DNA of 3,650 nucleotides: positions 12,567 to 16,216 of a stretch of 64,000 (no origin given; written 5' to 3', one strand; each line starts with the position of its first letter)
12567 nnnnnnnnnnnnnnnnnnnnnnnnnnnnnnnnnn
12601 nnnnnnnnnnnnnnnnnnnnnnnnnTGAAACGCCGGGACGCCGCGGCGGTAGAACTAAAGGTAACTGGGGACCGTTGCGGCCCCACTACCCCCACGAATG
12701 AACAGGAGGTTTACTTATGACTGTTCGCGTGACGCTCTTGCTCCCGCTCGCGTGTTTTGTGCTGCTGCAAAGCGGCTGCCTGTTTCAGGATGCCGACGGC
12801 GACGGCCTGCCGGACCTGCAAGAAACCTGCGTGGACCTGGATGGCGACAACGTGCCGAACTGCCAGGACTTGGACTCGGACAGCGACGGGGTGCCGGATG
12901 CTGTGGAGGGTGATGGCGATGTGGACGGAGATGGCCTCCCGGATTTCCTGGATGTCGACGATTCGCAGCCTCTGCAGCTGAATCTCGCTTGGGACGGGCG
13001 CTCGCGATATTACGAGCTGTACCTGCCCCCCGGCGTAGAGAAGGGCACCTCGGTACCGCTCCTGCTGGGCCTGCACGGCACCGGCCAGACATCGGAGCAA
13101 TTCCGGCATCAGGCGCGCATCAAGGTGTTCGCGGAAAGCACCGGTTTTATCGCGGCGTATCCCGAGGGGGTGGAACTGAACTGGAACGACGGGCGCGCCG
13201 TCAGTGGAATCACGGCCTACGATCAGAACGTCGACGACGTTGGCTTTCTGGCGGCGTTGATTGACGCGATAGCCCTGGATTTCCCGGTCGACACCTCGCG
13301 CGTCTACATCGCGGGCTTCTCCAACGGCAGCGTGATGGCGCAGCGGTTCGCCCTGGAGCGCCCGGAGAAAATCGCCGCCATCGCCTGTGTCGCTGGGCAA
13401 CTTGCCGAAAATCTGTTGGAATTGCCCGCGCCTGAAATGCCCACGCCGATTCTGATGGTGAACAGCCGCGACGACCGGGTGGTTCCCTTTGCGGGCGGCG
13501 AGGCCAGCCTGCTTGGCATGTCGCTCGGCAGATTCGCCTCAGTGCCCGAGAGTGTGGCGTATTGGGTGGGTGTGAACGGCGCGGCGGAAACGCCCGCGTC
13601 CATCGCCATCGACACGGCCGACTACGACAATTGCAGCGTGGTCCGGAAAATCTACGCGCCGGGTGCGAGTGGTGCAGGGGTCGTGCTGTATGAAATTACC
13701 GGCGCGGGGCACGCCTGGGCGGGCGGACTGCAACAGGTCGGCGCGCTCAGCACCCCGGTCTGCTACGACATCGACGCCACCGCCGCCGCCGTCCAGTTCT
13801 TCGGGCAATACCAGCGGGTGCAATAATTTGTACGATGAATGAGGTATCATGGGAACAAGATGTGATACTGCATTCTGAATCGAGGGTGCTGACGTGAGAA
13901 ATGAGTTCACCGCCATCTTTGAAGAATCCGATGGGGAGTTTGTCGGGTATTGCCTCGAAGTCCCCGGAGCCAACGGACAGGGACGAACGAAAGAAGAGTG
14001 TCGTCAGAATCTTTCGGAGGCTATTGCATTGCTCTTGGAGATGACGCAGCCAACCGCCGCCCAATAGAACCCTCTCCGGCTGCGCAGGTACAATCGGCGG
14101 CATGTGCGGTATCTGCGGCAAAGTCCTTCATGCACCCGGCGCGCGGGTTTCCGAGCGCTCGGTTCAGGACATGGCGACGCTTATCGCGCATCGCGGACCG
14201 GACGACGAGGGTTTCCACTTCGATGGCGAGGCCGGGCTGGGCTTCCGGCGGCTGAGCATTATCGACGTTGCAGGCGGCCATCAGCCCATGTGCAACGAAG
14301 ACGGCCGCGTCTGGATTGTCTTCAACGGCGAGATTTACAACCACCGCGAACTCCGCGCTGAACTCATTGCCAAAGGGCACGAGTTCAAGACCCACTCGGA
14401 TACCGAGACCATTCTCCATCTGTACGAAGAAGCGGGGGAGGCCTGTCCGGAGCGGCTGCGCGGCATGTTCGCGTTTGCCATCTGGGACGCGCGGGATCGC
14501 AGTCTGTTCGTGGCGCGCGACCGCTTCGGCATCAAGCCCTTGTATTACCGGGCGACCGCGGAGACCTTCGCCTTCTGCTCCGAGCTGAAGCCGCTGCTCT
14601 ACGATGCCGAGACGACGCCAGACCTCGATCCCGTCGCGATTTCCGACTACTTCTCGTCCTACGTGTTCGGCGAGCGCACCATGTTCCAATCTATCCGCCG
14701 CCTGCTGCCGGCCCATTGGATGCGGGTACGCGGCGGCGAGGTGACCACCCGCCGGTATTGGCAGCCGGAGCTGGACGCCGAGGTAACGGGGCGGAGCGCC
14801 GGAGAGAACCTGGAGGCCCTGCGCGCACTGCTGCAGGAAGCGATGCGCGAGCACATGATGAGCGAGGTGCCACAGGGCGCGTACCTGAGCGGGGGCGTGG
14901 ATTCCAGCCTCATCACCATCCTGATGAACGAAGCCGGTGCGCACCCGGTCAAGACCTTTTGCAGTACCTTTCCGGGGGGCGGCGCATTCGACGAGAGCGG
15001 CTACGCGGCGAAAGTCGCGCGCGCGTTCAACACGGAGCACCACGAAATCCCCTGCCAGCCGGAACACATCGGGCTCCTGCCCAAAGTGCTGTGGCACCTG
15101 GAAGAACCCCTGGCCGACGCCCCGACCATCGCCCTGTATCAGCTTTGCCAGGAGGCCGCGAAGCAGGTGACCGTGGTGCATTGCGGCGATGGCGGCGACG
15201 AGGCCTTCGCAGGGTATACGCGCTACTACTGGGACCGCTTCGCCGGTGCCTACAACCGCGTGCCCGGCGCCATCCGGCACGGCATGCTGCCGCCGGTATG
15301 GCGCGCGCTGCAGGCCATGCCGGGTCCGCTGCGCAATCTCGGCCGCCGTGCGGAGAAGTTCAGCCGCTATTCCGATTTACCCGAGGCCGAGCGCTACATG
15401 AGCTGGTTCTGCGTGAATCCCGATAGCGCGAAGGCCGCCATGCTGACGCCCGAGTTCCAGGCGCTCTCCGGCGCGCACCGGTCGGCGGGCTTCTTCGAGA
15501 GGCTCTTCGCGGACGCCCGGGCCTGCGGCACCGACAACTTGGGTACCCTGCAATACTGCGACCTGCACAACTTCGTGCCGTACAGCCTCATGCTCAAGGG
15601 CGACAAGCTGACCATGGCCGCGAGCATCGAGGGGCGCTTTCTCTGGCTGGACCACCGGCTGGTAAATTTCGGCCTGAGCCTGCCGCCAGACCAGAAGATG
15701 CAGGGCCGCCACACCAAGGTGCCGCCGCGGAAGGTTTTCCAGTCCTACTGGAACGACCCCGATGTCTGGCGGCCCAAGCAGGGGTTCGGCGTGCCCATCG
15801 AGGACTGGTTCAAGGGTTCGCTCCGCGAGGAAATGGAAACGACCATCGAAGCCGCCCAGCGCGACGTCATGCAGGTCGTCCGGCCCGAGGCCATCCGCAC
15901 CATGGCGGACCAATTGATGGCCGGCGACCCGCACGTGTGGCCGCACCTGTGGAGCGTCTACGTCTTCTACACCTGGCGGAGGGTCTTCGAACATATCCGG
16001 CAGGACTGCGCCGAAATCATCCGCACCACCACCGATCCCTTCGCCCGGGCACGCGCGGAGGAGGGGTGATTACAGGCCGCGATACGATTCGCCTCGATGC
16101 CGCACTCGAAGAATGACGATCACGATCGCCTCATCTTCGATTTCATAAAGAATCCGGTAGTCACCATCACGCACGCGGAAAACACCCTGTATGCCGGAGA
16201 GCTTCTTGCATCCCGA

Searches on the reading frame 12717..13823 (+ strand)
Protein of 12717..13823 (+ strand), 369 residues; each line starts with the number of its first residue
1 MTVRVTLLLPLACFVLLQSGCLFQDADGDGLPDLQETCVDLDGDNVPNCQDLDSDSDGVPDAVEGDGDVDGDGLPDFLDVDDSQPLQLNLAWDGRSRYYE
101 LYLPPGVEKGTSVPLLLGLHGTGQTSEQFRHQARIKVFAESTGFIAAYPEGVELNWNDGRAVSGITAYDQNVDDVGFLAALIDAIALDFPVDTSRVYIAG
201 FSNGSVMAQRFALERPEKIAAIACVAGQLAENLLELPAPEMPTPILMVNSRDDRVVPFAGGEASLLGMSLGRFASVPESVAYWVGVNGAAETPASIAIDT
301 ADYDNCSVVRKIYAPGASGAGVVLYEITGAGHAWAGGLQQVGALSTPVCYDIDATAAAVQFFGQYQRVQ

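Call 7: search_protein_families(library=pfam, proteins=[window:12717-13823:+], max_evalue=0.01)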
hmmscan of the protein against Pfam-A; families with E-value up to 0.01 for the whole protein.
window:12717-13823:+ (369 aa): 5 families
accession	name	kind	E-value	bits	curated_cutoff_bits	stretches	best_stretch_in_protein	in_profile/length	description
PF10503.15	Esterase_PHB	-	3.2e-13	49.9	23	1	99-227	3-130/219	Esterase PHB depolymerase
PF02230.22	Abhydrolase_2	-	1.8e-06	28.4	23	1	117-263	18-177/217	Phospholipase/Carboxylesterase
PF12146.15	Hydrolase_4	-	3.1e-05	23.8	27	1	165-232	52-114/239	Serine aminopeptidase, S33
PF00756.26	Esterase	-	7.1e-05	23.1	22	1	96-228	7-149/251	Putative esterase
PF02412.23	TSP_3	-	0.00019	21.5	25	1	53-80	2-27/36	Thrombospondin type 3 repeat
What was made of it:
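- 12717..13826 (+): Downstream esterase gene encoding a lipoprotein-like signal, Asp-rich repeats and an alpha/beta hydrolase with GFSNG. It is the only neighbour conserved in all four orthologous loci, so it is the probable functional partner. Pfam Esterase_PHB (call 7).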

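Call 23: search_protein_families(library=ncbifam, proteins=[window:12717-13823:+], max_evalue=1)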
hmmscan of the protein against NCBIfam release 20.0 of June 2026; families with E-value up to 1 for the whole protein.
window:12717-13823:+ (369 aa): 15 families
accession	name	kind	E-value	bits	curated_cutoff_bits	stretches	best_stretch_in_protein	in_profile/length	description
NF050058.1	e_dPHAscl_type1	hypoth_equivalog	5.5e-42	144.1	150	1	93-362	4-276/276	extracellular catalytic domain type 1 short-chain-length polyhydroxyalkanoate depolymerase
TIGR01840.1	esterase_phb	subfamily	9.1e-13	48.2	107.85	1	102-228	4-129/213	PHB depolymerase family esterase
NF050059.1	e_dPHAscl_type2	hypoth_equivalog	7.2e-05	22.3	280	2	101-151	209-263/305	extracellular catalytic domain type 2 short-chain-length polyhydroxyalkanoate depolymerase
NF050057.1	e_dPHAmcl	equivalog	7.3e-05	22.2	270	1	152-259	96-208/252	extracellular medium-chain-length polyhydroxyalkanoate depolymerase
TIGR02821.1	fghA_ester_D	equivalog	8.8e-05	22.2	281.7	2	99-150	29-79/275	S-formylglutathione hydrolase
NF051488.1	bifunc_PcaDC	exception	0.0083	15.3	390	1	178-226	64-110/375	bifunctional 3-oxoadipate enol-lactonase/4-carboxymuconolactone decarboxylase PcaDC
NF041759.1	mac_hydro_EstT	equivalog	0.013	14.6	450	1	158-255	57-153/278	macrolide hydrolase EstT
NF052610.1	macro_16_ester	equivalog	0.018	14.4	420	1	165-248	65-148/281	alpha/beta fold macrolide esterase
NF033523.0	lasso_peptidase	equivalog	0.041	12.6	400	1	178-223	478-522/638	Atxe2 family lasso peptide isopeptidase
NF045632.1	hydroxlase_HsaD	equivalog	0.047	12.6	400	0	191-224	101-134/290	4,5:9,10-diseco-3-hydroxy-5,9,17-trioxoandrosta-1(10),2-diene-4-oate hydrolase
TIGR02427.1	protocat_pcaD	equivalog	0.068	12.5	255.85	1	183-225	68-110/251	3-oxoadipate enol-lactonase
NF053683.1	esterase_mleBRB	exception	0.097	12.2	585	1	158-226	58-126/280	BRB family alpha/beta fold macrolide esterase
NF003460.0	PRK05077.1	equivalog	0.13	11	477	1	191-234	262-305/414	esterase FrsA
NF047639.1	throspo3_MtsD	equivalog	0.34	8.9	800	1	24-67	481-523/651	cell-cell cohesion protein MtsD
NF047638.1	throspo3_MtsC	equivalog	0.84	8.4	350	0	23-79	193-242/428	cell-cell cohesion MYXO-CTERM protein MtsC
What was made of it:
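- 12717..13826 (+): NCBIfam PHA-depolymerase type 1 scores 144 bits against a cut-off of 150 (call 23).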

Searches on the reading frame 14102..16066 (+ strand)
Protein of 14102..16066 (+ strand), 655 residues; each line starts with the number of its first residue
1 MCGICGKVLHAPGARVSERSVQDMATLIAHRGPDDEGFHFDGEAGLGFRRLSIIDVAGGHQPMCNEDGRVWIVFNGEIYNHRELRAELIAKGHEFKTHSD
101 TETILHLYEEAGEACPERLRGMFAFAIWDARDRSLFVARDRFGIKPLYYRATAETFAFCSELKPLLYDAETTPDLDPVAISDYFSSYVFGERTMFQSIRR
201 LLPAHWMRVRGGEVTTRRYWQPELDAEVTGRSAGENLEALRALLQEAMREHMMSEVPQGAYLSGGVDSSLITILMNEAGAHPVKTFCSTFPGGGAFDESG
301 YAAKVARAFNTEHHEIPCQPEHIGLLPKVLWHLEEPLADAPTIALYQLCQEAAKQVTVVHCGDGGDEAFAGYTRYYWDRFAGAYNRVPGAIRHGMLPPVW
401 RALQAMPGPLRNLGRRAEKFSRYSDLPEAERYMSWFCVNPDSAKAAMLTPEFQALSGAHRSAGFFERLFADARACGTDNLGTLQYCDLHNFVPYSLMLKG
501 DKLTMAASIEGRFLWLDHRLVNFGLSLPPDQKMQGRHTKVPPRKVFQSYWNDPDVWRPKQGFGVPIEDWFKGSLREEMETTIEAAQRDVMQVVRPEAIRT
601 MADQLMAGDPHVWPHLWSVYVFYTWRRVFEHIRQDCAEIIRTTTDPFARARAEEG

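Call 7: search_protein_families(library=pfam, proteins=[window:14102-16066:+], max_evalue=0.01)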
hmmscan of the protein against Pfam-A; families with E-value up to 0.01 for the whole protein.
window:14102-16066:+ (655 aa): 4 families
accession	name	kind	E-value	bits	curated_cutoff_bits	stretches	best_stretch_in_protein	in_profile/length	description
PF00733.27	Asn_synthase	-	4.1e-82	277.1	21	1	240-626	2-353/354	Asparagine synthase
PF13537.11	GATase_7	-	4.7e-52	175.6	25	1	49-166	2-122/123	Glutamine amidotransferase domain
PF13522.11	GATase_6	-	2e-45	154.4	27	1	33-161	1-130/130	Glutamine amidotransferase domain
PF12481.13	DUF3700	-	0.00044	20.2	27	1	118-161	128-171/228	Aluminium induced protein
